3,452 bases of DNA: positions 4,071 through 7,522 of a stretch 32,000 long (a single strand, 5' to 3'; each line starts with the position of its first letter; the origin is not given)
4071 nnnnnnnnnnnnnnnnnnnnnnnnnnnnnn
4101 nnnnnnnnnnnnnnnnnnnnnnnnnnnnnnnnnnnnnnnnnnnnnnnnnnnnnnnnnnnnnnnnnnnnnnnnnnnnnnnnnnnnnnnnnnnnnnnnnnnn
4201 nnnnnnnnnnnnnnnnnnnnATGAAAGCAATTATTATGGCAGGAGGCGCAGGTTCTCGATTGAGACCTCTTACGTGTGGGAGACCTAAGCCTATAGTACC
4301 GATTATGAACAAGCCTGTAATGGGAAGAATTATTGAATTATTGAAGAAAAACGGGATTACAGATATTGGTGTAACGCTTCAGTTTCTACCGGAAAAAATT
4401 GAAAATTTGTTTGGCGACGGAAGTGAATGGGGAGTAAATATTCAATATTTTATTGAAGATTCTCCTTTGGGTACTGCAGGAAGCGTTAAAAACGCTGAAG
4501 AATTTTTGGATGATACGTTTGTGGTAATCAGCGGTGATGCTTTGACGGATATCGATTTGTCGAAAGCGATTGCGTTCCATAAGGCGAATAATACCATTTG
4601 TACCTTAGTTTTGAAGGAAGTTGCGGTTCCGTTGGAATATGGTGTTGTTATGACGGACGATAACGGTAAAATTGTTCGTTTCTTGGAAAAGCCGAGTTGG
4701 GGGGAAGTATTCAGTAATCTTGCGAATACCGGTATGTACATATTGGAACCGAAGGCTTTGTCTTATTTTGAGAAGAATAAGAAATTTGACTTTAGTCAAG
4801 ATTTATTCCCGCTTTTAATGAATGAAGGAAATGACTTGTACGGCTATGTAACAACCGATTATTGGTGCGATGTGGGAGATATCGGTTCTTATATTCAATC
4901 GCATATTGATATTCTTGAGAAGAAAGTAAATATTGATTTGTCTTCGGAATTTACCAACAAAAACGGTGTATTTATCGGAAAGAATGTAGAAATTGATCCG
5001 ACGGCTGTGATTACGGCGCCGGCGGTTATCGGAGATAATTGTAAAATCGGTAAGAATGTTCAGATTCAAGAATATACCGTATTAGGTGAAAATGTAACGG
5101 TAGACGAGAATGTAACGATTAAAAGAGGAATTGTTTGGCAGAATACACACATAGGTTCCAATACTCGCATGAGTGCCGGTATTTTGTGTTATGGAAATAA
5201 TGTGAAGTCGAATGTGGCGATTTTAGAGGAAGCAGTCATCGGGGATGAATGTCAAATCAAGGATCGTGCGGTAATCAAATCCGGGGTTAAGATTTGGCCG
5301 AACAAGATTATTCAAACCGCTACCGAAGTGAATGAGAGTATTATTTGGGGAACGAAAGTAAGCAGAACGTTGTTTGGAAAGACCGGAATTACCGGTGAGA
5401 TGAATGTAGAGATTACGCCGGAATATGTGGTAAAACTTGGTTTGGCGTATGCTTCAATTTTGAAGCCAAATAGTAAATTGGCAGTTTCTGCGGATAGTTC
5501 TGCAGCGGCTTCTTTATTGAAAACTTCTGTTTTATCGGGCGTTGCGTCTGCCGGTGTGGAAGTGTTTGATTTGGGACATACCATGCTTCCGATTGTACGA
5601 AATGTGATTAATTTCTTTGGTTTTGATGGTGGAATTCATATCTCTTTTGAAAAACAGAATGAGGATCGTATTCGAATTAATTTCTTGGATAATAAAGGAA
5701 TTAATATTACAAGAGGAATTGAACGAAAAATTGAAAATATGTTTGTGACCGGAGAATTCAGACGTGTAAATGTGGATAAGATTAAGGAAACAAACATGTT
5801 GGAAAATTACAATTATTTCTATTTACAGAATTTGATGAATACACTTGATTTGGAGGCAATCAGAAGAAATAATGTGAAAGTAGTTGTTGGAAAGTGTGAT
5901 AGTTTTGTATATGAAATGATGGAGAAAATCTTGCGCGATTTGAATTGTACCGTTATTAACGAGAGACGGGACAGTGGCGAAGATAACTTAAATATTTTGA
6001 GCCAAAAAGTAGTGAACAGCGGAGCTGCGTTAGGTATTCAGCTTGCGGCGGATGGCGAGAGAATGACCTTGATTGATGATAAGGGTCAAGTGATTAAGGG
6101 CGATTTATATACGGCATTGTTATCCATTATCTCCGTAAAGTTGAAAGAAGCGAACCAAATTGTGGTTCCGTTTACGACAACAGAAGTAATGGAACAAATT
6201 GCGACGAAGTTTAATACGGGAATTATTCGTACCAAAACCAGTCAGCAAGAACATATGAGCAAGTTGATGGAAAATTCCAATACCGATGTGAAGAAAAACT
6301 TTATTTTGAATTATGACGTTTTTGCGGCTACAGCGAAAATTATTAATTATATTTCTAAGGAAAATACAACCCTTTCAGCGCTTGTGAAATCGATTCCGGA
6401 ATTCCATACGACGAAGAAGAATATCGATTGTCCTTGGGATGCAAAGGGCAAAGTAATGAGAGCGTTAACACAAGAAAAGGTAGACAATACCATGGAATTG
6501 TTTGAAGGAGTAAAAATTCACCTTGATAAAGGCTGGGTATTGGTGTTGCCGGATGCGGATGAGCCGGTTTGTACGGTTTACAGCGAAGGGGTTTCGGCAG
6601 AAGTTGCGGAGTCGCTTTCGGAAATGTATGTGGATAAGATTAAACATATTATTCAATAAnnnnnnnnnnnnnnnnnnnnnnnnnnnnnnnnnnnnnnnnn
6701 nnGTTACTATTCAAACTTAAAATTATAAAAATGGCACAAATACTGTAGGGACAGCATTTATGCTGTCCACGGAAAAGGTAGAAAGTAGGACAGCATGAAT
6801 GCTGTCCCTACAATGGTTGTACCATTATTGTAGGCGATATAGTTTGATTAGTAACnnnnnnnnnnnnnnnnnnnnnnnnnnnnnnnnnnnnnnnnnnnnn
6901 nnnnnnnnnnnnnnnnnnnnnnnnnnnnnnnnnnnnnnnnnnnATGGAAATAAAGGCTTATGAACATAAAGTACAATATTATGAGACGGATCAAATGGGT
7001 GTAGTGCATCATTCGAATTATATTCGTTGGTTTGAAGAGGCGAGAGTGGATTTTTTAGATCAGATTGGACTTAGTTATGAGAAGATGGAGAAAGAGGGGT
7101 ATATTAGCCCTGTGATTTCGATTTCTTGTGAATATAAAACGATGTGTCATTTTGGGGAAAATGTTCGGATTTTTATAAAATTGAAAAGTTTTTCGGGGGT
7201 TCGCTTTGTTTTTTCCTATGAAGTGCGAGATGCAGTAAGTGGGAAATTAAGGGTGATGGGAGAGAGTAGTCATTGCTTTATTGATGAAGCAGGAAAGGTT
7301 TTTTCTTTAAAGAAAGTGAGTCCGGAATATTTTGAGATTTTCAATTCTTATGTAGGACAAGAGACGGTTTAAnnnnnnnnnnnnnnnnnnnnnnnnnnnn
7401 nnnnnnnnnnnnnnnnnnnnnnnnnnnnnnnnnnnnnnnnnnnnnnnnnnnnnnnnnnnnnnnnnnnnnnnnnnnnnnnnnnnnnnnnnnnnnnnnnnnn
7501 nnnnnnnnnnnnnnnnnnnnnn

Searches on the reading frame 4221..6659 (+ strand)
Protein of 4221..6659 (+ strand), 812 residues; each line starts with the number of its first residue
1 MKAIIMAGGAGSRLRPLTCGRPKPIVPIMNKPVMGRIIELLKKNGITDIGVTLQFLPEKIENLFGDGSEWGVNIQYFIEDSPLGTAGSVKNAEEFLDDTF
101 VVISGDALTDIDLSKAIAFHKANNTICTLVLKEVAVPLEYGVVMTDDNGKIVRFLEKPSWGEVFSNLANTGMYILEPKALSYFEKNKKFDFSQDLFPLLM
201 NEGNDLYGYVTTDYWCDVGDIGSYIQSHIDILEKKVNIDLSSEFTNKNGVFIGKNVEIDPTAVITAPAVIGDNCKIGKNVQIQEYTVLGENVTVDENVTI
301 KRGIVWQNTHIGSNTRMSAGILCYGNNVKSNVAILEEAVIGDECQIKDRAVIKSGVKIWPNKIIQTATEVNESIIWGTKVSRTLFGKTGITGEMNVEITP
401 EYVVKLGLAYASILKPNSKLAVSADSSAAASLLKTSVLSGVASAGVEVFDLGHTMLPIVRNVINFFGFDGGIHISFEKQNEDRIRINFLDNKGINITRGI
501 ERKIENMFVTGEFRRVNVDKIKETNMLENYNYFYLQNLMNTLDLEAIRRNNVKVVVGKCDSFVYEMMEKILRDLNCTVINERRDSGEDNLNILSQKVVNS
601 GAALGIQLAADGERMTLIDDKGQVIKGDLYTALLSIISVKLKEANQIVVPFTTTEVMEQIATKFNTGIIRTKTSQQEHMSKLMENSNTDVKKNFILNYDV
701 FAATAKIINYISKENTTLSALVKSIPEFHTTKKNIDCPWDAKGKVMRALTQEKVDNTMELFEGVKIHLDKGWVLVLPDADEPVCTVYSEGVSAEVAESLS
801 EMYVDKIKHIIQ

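Call 31: find_homologous_proteins(query=window:4221-6659:+, max_evalue=1e-150)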
Query window:4221-6659:+ (812 aa): 6582 proteins with E <= 1e-150 among 8000 candidates; the best 120 are listed.
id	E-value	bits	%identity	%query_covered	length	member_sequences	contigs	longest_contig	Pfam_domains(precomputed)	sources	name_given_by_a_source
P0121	0.0e+0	1723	94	100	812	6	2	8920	PF02878.23,PF00483.30,PF00132.31,PF25087.2,PF25084.2,PF24894.2,PF12804.14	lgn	-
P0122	0.0e+0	1602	87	100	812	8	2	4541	PF02878.23,PF00483.30,PF00132.31,PF25087.2,PF25084.2,PF24894.2,PF12804.14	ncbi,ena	-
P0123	0.0e+0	1599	86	100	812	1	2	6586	PF02878.23,PF00483.30,PF00132.31,PF25087.2,PF25084.2,PF24894.2,PF12804.14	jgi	-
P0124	0.0e+0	1597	85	100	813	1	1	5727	PF02878.23,PF00483.30,PF00132.31,PF25087.2,PF25084.2,PF24894.2,PF02879.23,PF12804.14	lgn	-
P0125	0.0e+0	1589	86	100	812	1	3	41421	PF02878.23,PF00483.30,PF00132.31,PF25087.2,PF25084.2,PF24894.2,PF02879.23,PF12804.14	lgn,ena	-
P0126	0.0e+0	1588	86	100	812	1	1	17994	PF02878.23,PF00483.30,PF00132.31,PF25087.2,PF25084.2,PF24894.2,PF02879.23,PF12804.14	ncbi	-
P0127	0.0e+0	1586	85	100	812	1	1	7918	PF02878.23,PF00483.30,PF00132.31,PF25087.2,PF25084.2,PF24894.2,PF12804.14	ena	-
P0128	0.0e+0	1577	85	100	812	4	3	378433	PF02878.23,PF00483.30,PF00132.31,PF25087.2,PF25084.2,PF24894.2,PF02879.23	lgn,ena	-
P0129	0.0e+0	1574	84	100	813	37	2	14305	PF02878.23,PF00483.30,PF00132.31,PF25087.2,PF25084.2,PF24894.2,PF02879.23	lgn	-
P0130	0.0e+0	1491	80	100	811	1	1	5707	PF02878.23,PF00483.30,PF00132.31,PF25087.2,PF25084.2,PF02879.23,PF12804.14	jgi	jgi:mannose-1-phosphate guanylyltransferase/phosphomannomutase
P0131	0.0e+0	1473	79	100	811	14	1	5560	PF02878.23,PF00483.30,PF00132.31,PF25087.2,PF25084.2,PF02879.23,PF12804.14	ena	-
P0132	0.0e+0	1454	78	100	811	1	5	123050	PF02878.23,PF00483.30,PF00132.31,PF25087.2,PF25084.2,PF24894.2,PF12804.14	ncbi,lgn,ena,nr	ncbi:MAG: NTP transferase domain-containing protein [Clostridia bacterium]|nr:NTP transferase domain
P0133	0.0e+0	1290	70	100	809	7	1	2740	PF02878.23,PF00483.30,PF00132.31,PF25087.2,PF25084.2,PF24894.2,PF12804.14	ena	-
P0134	0.0e+0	1100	60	99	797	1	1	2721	PF02878.23,PF00483.30,PF00132.31,PF25087.2,PF25084.2,PF24894.2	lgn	-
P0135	0.0e+0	1089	58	100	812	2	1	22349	PF02878.23,PF00483.30,PF00132.31,PF25087.2,PF25084.2,PF12804.14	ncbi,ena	-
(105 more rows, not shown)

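Call 32: find_encoding_contigs(protein=P0121, flank=10000, max_places=6)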
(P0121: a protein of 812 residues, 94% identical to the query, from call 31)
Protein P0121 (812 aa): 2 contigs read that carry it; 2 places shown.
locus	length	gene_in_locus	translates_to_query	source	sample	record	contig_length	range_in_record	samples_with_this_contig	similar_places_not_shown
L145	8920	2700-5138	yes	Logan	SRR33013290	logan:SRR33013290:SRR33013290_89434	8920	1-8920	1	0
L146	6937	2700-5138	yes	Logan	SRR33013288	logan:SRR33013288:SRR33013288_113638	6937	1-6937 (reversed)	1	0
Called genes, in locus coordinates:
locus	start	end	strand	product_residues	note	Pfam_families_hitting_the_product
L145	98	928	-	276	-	PF08812:YtxC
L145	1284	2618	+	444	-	PF08323:Glyco_transf_5, PF13439:Glyco_transf_4, PF13579:Glyco_trans_4_4, PF20706:GT4-conflict, PF00534:Glycos_transf_1, PF13692:Glyco_trans_1_4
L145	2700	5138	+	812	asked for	PF00483:NTP_transferase, PF12804:NTP_transf_3 (weak), PF00132:Hexapep, PF24894:Hexapep_GlmU (faint), PF25084:LbH_EIF2B, PF25087:GMPPB_C, PF02878:PGM_PMM_I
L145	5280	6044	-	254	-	-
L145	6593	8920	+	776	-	?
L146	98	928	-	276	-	PF08812:YtxC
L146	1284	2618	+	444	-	PF08323:Glyco_transf_5, PF13439:Glyco_transf_4, PF13579:Glyco_trans_4_4, PF20706:GT4-conflict, PF00534:Glycos_transf_1, PF13692:Glyco_trans_1_4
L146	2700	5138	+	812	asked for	PF00483:NTP_transferase, PF12804:NTP_transf_3 (weak), PF00132:Hexapep, PF24894:Hexapep_GlmU (faint), PF25084:LbH_EIF2B, PF25087:GMPPB_C, PF02878:PGM_PMM_I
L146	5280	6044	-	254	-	-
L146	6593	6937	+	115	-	?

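Call 33: find_encoding_contigs(protein=P0128, flank=10000, max_places=6)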
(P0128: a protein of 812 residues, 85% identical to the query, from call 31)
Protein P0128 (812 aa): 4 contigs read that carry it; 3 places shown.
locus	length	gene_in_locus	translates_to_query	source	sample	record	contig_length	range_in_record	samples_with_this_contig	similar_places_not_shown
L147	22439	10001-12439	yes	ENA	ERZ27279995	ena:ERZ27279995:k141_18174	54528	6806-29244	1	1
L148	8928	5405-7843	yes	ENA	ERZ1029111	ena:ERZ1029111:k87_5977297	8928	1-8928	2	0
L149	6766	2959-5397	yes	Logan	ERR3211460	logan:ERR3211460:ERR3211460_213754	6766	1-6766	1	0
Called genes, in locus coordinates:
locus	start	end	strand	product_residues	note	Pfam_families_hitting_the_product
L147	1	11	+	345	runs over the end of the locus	PF08271:Zn_Ribbon_TF (faint)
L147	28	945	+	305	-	PF04536:TPM_phosphatase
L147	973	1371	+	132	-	-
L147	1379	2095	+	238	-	PF06541:ABC_trans_CmpB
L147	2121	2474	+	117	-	PF09951:Imm33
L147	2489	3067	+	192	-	PF13240:Zn_Ribbon_1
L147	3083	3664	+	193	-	PF01135:PCMT (weak), PF01596:Methyltransf_3, PF09445:Methyltransf_15 (weak), PF13847:Methyltransf_31 (weak), PF13578:Methyltransf_24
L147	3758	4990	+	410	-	PF01136:Peptidase_U32, PF16325:Peptidase_U32_C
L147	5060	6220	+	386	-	PF18975:DUF5711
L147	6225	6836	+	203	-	PF14528:LAGLIDADG_3 (weak), PF14527:LAGLIDADG_WhiA, PF02650:HTH_WhiA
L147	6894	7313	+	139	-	-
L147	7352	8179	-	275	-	PF08812:YtxC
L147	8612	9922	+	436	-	PF08323:Glyco_transf_5, PF20706:GT4-conflict, PF13439:Glyco_transf_4, PF13579:Glyco_trans_4_4, PF00534:Glycos_transf_1, PF13692:Glyco_trans_1_4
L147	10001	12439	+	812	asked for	PF00483:NTP_transferase, PF02879:PGM_PMM_II (faint), PF00132:Hexapep, PF24894:Hexapep_GlmU (faint), PF25084:LbH_EIF2B, PF25087:GMPPB_C, PF02878:PGM_PMM_I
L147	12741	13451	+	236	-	PF02397:Bac_transf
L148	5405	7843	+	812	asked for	PF00483:NTP_transferase, PF02879:PGM_PMM_II (faint), PF00132:Hexapep, PF24894:Hexapep_GlmU (faint), PF25084:LbH_EIF2B, PF25087:GMPPB_C, PF02878:PGM_PMM_I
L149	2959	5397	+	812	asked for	PF00483:NTP_transferase, PF02879:PGM_PMM_II (faint), PF00132:Hexapep, PF24894:Hexapep_GlmU (faint), PF25084:LbH_EIF2B, PF25087:GMPPB_C, PF02878:PGM_PMM_I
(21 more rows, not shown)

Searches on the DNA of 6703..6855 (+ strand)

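Call 63: search_dna_similar(query=window:6703-6855:+, collection=plasmids, mode=distant, max_evalue=1, max_rows=15)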
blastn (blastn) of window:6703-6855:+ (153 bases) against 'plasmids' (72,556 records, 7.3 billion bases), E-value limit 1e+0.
No match.

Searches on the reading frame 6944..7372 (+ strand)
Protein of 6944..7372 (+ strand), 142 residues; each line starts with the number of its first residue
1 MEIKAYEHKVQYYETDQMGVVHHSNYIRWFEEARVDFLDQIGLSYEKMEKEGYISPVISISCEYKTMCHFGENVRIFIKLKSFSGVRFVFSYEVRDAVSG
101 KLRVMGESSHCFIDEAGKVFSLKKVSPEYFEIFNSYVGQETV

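Call 8: find_encoding_contigs(protein=window:6944-7372:+, flank=10000, max_places=10)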
Protein window:6944-7372:+ (142 aa): 3 contigs read that carry it; 2 places shown.
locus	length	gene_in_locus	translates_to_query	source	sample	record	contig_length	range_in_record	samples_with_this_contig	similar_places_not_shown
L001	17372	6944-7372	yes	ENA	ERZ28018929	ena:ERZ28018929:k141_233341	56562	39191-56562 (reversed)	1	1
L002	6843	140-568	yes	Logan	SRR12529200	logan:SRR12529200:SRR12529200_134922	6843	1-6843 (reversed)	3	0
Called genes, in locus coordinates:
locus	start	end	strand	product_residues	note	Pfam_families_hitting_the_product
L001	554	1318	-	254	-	-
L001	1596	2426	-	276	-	PF08812:YtxC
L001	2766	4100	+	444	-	PF08323:Glyco_transf_5, PF20706:GT4-conflict, PF13439:Glyco_transf_4, PF13579:Glyco_trans_4_4, PF00534:Glycos_transf_1, PF13692:Glyco_trans_1_4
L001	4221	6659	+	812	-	PF00483:NTP_transferase, PF12804:NTP_transf_3 (weak), PF02879:PGM_PMM_II (faint), PF00132:Hexapep, PF25084:LbH_EIF2B, PF25087:GMPPB_C, PF02878:PGM_PMM_I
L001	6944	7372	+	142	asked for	PF13279:4HBT_2, PF03061:4HBT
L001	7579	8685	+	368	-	PF01757:Acyl_transf_3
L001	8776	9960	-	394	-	PF16822:ALGX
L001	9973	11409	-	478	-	PF03062:MBOAT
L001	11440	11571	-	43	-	-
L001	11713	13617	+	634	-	PF00723:Glyco_hydro_15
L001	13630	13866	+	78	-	-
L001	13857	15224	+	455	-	PF18073:Zn_ribbon_LapB, PF13481:AAA_25, PF03796:DnaB_C, PF06745:ATPase, PF08423:Rad51 (faint), PF06745:ATPase (weak), PF05362:Lon_C, PF13541:ChlI, +2 more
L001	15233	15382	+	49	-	-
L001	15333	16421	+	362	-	PF02457:DAC, PF10635:DisA-linker, PF12826:HHH_2 (faint), PF00633:HHH (faint)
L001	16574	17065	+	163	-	PF02559:CarD_TRCF_RID, PF21095:CarD_C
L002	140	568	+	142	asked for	PF13279:4HBT_2, PF03061:4HBT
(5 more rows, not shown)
